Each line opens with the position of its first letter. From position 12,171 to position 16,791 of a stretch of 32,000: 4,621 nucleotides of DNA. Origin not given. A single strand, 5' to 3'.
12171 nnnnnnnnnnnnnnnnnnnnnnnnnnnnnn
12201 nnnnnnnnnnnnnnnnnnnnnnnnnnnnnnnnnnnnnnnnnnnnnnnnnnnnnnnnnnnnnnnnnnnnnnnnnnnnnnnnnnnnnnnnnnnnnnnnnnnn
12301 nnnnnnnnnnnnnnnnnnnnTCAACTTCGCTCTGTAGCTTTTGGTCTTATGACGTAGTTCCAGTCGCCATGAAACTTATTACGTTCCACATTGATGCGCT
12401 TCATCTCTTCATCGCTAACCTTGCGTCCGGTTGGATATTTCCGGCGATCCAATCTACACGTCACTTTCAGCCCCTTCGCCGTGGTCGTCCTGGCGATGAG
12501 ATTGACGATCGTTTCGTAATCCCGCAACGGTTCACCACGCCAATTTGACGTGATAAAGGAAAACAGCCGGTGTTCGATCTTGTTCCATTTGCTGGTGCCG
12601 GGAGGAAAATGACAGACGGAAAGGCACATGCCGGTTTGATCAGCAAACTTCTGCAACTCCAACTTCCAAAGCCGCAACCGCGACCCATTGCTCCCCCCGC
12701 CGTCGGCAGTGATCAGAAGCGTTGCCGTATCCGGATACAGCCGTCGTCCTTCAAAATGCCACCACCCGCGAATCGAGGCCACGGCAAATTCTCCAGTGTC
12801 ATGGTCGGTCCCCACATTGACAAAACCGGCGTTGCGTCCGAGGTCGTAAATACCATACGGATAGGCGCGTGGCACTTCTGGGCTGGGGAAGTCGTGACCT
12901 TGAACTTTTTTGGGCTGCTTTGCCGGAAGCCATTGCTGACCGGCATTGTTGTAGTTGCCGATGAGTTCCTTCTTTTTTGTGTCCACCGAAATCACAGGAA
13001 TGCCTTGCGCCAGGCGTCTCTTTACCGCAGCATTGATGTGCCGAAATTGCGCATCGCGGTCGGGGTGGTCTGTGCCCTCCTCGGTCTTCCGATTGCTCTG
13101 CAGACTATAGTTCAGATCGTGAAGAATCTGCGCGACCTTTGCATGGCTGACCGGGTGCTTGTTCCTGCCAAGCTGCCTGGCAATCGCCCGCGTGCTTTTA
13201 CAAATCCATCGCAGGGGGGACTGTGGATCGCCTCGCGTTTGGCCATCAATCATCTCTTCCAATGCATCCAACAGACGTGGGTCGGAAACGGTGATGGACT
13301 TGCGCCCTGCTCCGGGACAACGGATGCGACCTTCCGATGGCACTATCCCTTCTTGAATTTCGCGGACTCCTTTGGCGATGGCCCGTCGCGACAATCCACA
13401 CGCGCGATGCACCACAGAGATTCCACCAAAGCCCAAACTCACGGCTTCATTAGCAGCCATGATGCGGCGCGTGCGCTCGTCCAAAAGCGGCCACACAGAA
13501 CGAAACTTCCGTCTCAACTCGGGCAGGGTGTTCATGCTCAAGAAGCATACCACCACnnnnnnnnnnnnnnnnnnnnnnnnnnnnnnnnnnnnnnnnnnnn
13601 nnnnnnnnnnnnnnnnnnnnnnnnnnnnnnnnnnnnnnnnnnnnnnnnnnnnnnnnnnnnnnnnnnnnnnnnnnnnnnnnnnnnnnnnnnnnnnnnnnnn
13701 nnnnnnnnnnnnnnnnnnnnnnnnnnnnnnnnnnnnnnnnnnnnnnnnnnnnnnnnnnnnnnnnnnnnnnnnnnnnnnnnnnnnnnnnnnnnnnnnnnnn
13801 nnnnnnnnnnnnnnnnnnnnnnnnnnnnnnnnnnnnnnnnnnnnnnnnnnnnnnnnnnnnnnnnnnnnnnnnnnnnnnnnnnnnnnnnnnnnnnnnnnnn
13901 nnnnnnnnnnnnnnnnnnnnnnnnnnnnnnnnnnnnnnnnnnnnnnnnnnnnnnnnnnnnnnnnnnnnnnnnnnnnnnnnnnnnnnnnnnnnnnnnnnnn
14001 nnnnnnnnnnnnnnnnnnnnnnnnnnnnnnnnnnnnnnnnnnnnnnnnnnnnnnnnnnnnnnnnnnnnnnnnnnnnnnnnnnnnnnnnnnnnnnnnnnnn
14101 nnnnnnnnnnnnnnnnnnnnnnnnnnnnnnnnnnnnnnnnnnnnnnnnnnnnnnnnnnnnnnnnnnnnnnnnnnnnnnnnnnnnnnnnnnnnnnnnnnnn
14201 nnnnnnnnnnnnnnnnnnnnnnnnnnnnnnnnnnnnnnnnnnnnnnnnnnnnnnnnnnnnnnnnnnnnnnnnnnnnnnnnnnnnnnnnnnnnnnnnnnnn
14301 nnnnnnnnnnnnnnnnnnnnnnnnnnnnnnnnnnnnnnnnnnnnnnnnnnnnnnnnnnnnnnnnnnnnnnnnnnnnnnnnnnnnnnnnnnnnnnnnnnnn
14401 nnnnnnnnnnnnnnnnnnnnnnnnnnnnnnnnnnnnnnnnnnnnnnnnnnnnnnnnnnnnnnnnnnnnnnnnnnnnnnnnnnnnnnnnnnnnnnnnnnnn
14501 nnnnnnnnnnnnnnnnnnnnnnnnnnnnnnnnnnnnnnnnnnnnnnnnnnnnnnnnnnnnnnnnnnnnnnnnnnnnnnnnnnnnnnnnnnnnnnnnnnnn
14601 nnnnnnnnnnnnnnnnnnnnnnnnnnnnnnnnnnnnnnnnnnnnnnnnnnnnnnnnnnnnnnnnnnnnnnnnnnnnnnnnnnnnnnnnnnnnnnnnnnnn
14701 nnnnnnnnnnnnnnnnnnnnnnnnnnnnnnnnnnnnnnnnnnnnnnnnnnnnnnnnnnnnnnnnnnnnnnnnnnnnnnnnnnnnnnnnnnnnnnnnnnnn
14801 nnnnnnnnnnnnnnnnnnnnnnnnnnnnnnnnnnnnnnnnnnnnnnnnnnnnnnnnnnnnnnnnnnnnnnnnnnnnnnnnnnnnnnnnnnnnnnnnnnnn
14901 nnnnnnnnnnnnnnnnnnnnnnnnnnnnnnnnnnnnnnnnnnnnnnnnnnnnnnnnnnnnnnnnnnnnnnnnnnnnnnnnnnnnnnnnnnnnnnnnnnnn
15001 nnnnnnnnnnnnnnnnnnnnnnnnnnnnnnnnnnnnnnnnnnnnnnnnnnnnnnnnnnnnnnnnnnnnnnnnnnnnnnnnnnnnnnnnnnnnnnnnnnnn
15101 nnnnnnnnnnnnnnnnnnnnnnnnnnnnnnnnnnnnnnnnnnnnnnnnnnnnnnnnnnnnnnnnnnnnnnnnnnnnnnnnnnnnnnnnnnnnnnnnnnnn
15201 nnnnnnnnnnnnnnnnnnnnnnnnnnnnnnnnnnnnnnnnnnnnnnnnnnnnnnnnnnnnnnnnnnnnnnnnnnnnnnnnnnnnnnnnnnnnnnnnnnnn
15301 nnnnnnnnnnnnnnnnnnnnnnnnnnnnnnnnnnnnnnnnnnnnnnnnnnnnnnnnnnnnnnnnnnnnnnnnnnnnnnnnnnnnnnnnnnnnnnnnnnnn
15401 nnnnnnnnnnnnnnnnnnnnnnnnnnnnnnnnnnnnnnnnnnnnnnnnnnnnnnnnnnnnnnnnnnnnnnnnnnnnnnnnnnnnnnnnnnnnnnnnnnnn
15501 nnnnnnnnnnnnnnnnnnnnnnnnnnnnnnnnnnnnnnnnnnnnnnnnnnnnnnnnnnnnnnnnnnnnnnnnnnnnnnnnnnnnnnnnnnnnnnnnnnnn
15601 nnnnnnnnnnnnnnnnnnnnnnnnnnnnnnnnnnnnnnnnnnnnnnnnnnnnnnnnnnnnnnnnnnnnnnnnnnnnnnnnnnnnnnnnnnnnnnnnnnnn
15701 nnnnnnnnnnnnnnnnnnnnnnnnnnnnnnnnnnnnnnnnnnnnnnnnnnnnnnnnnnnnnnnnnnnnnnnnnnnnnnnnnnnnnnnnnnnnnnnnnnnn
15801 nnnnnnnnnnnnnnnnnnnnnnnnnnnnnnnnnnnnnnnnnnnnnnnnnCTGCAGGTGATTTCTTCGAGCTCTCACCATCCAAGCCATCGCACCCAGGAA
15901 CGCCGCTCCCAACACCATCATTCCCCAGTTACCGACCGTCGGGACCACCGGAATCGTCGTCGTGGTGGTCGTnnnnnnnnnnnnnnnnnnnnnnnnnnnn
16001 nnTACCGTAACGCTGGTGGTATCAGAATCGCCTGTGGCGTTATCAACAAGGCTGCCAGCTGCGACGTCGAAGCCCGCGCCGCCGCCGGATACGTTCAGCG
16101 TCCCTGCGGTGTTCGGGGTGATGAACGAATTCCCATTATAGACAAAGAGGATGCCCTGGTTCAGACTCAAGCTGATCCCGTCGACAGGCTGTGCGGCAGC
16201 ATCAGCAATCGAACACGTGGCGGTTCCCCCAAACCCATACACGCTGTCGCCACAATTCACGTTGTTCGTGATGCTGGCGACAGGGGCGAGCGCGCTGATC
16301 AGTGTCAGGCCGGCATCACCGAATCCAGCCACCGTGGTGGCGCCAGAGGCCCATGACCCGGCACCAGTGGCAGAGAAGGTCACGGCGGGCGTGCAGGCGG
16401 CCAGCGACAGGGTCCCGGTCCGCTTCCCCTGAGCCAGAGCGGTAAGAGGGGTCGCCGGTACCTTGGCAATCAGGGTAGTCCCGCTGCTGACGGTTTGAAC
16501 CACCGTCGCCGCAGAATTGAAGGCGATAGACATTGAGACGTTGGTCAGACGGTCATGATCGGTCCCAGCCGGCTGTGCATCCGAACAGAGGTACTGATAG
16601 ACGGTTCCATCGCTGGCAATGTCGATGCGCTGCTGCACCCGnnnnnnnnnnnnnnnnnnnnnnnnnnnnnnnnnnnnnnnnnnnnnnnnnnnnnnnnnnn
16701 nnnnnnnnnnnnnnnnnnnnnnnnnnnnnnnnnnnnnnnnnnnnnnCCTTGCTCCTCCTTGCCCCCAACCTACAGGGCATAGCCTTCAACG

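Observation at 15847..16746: Exosortase cargo with a variant IPTL-CTERM tail (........) behind a 16-threonine linker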

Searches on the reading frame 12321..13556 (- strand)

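Call 8: search_protein_families(library=ncbifam, proteins=[window:12321-13556:-], max_evalue=0.001)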
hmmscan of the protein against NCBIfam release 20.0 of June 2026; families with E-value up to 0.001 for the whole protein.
window:12321-13556:- (411 aa): 2 families
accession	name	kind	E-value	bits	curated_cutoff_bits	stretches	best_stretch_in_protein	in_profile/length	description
NF033519.0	transpos_ISAzo13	equivalog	1.5e-173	577.3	200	1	23-405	3-387/387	ISAzo13 family transposase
NF033545.0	transpos_IS630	equivalog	2.9e-10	40.1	100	1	49-357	18-294/299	IS630 family transposase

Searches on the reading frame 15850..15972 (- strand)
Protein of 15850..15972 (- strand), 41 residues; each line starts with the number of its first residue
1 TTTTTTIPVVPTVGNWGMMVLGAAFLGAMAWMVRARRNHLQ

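Call 25: find_homologous_proteins(query=A4, max_evalue=0.01)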
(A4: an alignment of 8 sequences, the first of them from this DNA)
Query A4 (8 sequences) (41 aa, profile of the alignment): 11 proteins with E <= 0.01 among 92 candidates.
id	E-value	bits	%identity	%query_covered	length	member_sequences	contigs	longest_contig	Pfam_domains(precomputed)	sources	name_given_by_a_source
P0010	2.2e-17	80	68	90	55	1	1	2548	-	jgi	jgi:LPXTG-motif cell wall-anchored protein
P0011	1.0e-15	75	77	73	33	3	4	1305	-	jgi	jgi:cbb3-type cytochrome oxidase subunit 3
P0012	2.3e-15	74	72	71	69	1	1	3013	-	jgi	jgi:LPXTG-motif cell wall-anchored protein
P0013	7.6e-15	72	72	71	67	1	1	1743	-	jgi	jgi:LPXTG-motif cell wall-anchored protein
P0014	7.8e-15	72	76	71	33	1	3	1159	-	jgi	jgi:cbb3-type cytochrome oxidase subunit 3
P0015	2.0e-14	71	77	73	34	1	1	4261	-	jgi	jgi:hypothetical protein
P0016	5.4e-14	69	79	71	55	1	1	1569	-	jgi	jgi:LPXTG-motif cell wall-anchored protein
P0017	2.8e-13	67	72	71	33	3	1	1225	-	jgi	jgi:cbb3-type cytochrome oxidase subunit 3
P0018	5.5e-13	66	69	71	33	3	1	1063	-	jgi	jgi:cbb3-type cytochrome oxidase subunit 3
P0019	3.2e-11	60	69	71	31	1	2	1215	-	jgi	jgi:LPXTG-motif cell wall-anchored protein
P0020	1.4e-7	49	70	56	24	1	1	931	-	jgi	jgi:hypothetical protein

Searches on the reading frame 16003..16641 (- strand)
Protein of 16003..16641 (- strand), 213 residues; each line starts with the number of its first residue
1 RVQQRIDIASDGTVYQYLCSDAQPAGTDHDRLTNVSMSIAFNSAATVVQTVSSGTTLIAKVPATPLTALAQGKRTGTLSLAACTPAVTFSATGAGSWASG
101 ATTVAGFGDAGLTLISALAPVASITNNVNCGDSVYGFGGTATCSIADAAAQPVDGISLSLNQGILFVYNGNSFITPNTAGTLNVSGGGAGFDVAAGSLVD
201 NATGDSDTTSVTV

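Call 71: predict_structure(alignment_id=A7)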
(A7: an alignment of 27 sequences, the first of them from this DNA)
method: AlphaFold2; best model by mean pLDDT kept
length: 213 residues; sequences in the alignment: 27
mean_pLDDT: 87.2   pTM: 0.86
mean pLDDT of the five models: 87.2, 84.0, 83.1, 80.4, 72.2
residues with pLDDT >= 90: 126; 70-90: 71; 50-70: 16; < 50: 0
segments of 3 or more residues with pLDDT < 50: none
pLDDT, mean of each block of 10 residues (from residue 1): 92 93 75 92 91 90 81 90 83 93 92 75 73 77 92 91 92 83 93 90 93 86
secondary structure, 60 per line:
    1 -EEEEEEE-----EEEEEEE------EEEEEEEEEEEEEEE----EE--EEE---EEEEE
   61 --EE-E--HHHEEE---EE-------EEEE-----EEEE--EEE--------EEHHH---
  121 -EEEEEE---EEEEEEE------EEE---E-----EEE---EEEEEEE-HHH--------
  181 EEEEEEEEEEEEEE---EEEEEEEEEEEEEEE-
elements in order: E2-8 E14-20 E27-41 E50-52 E56-60 E72-74 E87-90 E96-99 E102-104 E122-127 E131-137 E144-146 E156-158 E162-168 E181-194 E198-212

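Call 74: fold_search(model_id=the predicted structure, library=pdb)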
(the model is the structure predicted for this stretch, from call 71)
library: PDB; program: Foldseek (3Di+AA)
matches with E <= 10: 1166; with E <= 0.001: 0
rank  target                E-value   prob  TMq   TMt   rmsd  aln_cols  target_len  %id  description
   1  6u3t_A                1.1e-03  0.23  0.16  0.14  19.9       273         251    6  Structure-based discovery of a novel small-molecule inhibitor of methicillin-resistant S. aureus (released 2020-03-25)
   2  4u6v_A                1.3e-03  0.44  0.21  0.18  15.3       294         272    5  Mechanisms of Neutralization of a Human Anti-Alpha Toxin Antibody (released 2014-09-17)
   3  7o1q_A                1.4e-03  0.30  0.19  0.15  25.7       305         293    6  Amyloid beta oligomer displayed on the alpha hemolysin scaffold (released 2021-04-14)
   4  8jx3_A                1.6e-03  0.35  0.20  0.16  27.7       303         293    8  alpha-Hemolysin(G122S/K147R/K237C)-SpyTag/SpyCatcher head to head 14-mer (released 2024-07-03)
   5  9kg0_A                1.8e-03  0.41  0.21  0.17  23.7       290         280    7  Alpha-hemolysin heptameric late pre-pore state derived from 10:0 PC/Sphingomyelin liposomes (released 2025-06-11)
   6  9lh7_A                2.2e-03  0.47  0.23  0.10  25.9       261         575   10  Pore-like heptameric T201A Vibrio cholerae cytolysin mutant (released 2025-10-01)
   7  4p24_D                2.5e-03  0.30  0.20  0.16  26.8       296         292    9  pore forming toxin (released 2015-03-11)
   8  6u4p_A                2.5e-03  0.25  0.20  0.16  26.5       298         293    8  Structure-based discovery of a novel small-molecule inhibitor of methicillin-resistant S. aureus (released 2020-03-25)
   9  4p24_F                2.7e-03  0.35  0.21  0.17  25.6       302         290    7  pore forming toxin (released 2015-03-11)
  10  9mbx_A                3.3e-03  0.14  0.15  0.12  22.7       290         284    8  Cryo-EM structure of alpha-hemolysin heptameric pre-pore state III in the presence of RBC (released 2025-11-26)
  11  9vfw_A                3.8e-03  0.16  0.16  0.14  19.5       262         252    8  Cryo-EM structure of pre-pore state II of heptameric alpha-hemolysin in the presence of RBCs (released 2025-11-26)
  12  8jx2_A                4.3e-03  0.21  0.20  0.16  27.6       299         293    9  alpha-Hemolysin(G122S/K147R)-SpyTag/SpyCatcher head to head 14-mer (released 2024-07-03)
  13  6u3t_B                4.5e-03  0.28  0.20  0.18  14.3       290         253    6  Structure-based discovery of a novel small-molecule inhibitor of methicillin-resistant S. aureus (released 2020-03-25)
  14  4p24_A                5.0e-03  0.25  0.21  0.17  26.3       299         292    8  pore forming toxin (released 2015-03-11)
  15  3m4d_A                5.2e-03  0.20  0.19  0.16  28.1       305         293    8  Crystal structure of the M113N mutant of alpha-hemolysin (released 2010-05-05)
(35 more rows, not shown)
